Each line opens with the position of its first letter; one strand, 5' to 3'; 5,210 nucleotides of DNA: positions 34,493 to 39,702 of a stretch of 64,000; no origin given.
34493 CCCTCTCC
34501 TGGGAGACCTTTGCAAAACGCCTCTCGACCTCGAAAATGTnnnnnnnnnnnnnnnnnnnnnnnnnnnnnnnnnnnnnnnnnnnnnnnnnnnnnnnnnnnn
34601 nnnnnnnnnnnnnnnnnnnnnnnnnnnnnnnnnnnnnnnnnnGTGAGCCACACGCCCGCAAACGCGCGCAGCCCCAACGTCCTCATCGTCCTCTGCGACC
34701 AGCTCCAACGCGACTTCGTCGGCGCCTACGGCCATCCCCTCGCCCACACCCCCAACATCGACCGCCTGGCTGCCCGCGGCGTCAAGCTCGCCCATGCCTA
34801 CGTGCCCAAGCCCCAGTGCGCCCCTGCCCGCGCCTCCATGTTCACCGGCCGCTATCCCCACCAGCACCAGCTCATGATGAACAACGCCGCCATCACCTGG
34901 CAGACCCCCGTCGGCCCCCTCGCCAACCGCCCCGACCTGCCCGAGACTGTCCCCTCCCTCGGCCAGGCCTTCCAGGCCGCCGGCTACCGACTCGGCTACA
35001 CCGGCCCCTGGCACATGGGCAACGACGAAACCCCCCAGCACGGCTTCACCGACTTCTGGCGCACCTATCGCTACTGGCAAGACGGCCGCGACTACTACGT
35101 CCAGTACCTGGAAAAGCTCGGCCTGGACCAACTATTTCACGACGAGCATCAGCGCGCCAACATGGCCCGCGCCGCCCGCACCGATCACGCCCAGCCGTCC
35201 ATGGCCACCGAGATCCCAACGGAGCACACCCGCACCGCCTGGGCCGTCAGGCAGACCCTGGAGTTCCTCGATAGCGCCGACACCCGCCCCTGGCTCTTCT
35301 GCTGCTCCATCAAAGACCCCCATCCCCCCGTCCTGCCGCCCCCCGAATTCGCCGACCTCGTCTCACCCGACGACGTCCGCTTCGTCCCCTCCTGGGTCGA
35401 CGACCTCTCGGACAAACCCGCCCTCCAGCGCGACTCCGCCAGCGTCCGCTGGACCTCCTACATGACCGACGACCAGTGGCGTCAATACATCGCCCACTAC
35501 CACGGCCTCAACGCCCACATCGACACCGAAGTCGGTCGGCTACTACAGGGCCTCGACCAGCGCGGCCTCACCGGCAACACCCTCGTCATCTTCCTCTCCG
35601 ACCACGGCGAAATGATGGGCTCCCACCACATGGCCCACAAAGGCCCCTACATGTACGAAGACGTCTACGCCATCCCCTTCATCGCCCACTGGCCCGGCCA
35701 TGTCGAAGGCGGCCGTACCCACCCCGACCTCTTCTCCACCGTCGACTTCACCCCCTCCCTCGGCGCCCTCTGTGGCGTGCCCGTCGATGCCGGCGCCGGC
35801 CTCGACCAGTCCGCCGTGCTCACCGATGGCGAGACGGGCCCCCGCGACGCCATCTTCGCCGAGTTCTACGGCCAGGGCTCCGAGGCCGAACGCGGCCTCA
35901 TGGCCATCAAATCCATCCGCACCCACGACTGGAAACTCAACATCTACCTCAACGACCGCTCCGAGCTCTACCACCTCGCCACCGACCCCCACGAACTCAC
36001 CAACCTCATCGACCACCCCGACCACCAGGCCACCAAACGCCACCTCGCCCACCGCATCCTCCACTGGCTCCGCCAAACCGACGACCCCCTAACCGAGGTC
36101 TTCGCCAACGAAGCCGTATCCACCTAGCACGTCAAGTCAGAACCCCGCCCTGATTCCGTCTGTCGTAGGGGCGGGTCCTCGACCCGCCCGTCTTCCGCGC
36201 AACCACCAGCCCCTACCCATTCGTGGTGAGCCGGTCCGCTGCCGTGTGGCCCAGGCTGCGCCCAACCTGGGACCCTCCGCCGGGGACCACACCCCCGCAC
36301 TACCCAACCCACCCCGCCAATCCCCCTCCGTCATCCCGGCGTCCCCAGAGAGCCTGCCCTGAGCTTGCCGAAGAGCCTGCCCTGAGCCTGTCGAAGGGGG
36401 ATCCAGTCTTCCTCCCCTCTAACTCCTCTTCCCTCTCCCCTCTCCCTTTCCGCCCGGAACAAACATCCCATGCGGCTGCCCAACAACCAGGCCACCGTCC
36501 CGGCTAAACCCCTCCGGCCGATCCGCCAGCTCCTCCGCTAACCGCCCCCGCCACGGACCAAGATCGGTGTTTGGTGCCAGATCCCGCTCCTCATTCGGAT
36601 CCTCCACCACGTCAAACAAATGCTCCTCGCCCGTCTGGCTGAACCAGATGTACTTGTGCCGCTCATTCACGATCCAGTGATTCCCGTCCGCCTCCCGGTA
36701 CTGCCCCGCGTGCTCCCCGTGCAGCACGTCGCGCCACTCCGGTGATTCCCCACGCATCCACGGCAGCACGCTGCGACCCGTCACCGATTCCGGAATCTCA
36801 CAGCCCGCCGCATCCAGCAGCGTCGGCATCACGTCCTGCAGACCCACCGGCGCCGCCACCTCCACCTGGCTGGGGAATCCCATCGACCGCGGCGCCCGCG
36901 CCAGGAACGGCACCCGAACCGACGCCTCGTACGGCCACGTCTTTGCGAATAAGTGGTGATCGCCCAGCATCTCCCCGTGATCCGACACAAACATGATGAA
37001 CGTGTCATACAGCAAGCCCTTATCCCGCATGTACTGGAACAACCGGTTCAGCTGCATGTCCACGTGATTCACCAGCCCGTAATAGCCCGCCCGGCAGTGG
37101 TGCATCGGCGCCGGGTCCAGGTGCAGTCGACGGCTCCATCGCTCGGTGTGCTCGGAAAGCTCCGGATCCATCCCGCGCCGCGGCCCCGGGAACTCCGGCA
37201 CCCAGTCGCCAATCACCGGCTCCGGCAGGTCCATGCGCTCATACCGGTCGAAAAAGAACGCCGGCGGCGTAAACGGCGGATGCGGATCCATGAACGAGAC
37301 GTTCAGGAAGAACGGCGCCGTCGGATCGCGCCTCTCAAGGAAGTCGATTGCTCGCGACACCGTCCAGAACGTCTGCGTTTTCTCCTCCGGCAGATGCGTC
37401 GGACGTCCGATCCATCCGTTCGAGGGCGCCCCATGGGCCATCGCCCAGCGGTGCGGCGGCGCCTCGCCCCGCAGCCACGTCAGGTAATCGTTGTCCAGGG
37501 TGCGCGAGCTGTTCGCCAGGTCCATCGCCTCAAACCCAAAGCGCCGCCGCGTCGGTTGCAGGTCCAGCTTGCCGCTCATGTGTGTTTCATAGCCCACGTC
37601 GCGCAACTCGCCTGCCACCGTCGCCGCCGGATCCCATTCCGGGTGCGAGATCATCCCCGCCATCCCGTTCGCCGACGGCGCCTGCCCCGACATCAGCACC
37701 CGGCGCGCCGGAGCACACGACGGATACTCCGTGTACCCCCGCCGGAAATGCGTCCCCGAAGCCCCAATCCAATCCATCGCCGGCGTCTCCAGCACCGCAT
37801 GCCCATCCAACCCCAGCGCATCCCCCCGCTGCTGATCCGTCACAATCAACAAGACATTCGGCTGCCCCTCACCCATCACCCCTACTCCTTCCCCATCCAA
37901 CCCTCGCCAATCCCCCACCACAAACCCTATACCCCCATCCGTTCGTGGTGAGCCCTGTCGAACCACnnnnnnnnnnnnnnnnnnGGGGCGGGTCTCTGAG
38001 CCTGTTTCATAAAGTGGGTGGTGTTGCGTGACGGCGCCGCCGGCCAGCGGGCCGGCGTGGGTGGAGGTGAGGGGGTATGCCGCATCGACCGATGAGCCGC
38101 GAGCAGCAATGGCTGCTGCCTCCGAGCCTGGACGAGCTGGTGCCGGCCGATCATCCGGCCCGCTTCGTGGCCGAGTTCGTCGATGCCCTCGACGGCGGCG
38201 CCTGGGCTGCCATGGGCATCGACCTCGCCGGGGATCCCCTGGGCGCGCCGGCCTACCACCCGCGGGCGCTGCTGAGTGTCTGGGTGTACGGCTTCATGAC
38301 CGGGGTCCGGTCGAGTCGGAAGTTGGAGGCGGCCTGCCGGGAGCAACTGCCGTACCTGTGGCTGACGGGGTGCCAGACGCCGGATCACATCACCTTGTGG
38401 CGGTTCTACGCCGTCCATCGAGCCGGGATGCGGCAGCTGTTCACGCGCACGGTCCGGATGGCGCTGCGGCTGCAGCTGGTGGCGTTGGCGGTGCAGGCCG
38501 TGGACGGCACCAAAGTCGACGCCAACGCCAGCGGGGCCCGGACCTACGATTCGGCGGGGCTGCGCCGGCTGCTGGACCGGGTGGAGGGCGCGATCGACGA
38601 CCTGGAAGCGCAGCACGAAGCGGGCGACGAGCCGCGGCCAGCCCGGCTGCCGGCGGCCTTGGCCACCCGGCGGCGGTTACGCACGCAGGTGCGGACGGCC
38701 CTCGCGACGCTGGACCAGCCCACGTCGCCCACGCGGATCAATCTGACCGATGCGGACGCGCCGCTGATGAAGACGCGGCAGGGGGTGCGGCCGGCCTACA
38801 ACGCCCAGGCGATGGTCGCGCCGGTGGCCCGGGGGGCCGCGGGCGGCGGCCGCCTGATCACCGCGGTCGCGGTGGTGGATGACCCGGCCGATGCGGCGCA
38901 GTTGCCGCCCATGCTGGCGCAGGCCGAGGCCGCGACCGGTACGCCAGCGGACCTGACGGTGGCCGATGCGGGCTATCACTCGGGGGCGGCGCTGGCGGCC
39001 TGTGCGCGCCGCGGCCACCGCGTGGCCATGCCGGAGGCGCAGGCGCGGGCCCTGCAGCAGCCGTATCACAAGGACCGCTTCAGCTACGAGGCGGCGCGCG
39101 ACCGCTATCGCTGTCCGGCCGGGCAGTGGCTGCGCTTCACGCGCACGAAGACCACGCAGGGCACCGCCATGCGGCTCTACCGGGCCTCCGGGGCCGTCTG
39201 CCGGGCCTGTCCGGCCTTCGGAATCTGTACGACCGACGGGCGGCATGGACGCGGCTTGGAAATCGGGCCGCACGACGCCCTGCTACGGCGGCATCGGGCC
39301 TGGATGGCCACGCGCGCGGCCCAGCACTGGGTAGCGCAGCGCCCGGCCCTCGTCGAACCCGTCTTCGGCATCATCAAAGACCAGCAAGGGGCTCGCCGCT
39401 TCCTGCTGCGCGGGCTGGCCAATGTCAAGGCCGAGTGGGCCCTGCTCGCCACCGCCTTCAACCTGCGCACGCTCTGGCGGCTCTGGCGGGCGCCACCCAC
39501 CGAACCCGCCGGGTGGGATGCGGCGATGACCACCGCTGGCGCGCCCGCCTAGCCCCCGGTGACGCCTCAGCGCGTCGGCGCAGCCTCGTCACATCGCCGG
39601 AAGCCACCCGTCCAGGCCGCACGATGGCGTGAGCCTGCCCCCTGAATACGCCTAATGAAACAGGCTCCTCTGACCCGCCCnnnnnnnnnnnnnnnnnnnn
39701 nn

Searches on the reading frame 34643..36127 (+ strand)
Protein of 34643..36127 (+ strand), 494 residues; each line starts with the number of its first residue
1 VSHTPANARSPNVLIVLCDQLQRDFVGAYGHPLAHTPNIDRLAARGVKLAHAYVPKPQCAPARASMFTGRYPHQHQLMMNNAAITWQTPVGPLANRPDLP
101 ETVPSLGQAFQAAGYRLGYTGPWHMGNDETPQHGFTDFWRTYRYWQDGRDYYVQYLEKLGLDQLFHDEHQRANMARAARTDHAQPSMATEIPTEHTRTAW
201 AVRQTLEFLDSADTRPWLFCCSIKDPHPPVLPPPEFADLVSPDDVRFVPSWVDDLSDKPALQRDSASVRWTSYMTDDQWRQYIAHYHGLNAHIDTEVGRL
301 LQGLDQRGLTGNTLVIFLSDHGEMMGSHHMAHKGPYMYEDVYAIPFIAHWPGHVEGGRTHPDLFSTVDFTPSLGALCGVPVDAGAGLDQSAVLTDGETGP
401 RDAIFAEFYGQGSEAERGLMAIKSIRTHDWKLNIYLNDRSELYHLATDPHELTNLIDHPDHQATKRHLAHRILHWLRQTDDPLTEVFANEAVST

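Call 88: search_protein_families(library=pfam, proteins=[window:34643-36127:+], max_evalue=0.001)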
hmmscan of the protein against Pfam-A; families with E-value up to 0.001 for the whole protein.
window:34643-36127:+ (494 aa): 4 families
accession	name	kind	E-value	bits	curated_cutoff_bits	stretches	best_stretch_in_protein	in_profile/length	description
PF00884.28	Sulfatase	-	1.6e-52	179.1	25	1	11-379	1-301/301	Sulfatase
PF16347.10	SGSH_C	-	2.4e-17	64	29.3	1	335-474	9-150/154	N-sulphoglucosamine sulphohydrolase, C-terminal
PF01663.27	Phosphodiest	-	9e-16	58.8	23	1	13-322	1-220/342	Type I phosphodiesterase / nucleotide pyrophosphatase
PF02995.22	DUF229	-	3.5e-05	23.1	25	1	285-334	305-354/496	Protein of unknown function (DUF229)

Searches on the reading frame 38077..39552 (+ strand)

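Call 5: search_protein_families(library=pfam, proteins=[window:38077-39552:+], max_evalue=0.01)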
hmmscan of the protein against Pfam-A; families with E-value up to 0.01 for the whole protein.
window:38077-39552:+ (491 aa): 3 families
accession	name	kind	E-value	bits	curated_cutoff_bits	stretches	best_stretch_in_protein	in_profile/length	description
PF13751.12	DDE_Tnp_1_6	-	8e-20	71.8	25.1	1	346-466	2-124/125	Transposase DDE domain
PF05598.16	DUF772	-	1.4e-15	57.4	23.1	1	56-124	1-73/74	Transposase domain (DUF772)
PF01609.27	DDE_Tnp_1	-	7.8e-10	39.3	23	1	258-463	46-200/200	Transposase DDE domain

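Call 6: search_protein_families(library=ncbifam, proteins=[window:38077-39552:+], max_evalue=0.01)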
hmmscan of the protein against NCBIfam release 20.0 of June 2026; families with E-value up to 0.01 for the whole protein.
window:38077-39552:+ (491 aa): 6 families
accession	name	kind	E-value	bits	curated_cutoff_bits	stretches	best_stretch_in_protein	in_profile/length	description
NF033551.1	transpos_IS1182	equivalog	3.8e-106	355.9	270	1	6-469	2-488/488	IS1182 family transposase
NF033581.1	transpos_IS5_4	equivalog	2.9e-13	49.8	140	2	56-345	29-244/285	IS5 family transposase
NF033578.1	transpos_IS5_1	equivalog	4.3e-07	29.4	275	0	412-468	363-418/419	IS5 family transposase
NF033593.1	transpos_ISNCY_1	equivalog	6.8e-07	28.3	325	1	258-328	311-383/444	ISNCY family transposase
NF033592.1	transpos_IS4_1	equivalog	0.0059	15.8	115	0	272-320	163-206/332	IS4 family transposase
NF033580.1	transpos_IS5_3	equivalog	0.008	15.7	110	0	258-331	138-215/258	IS5 family transposase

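Call 7: search_protein_families(library=padloc, proteins=[window:38077-39552:+], max_evalue=0.01)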
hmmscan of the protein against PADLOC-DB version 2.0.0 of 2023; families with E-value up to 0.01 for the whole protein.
window:38077-39552:+ (491 aa): 0 families
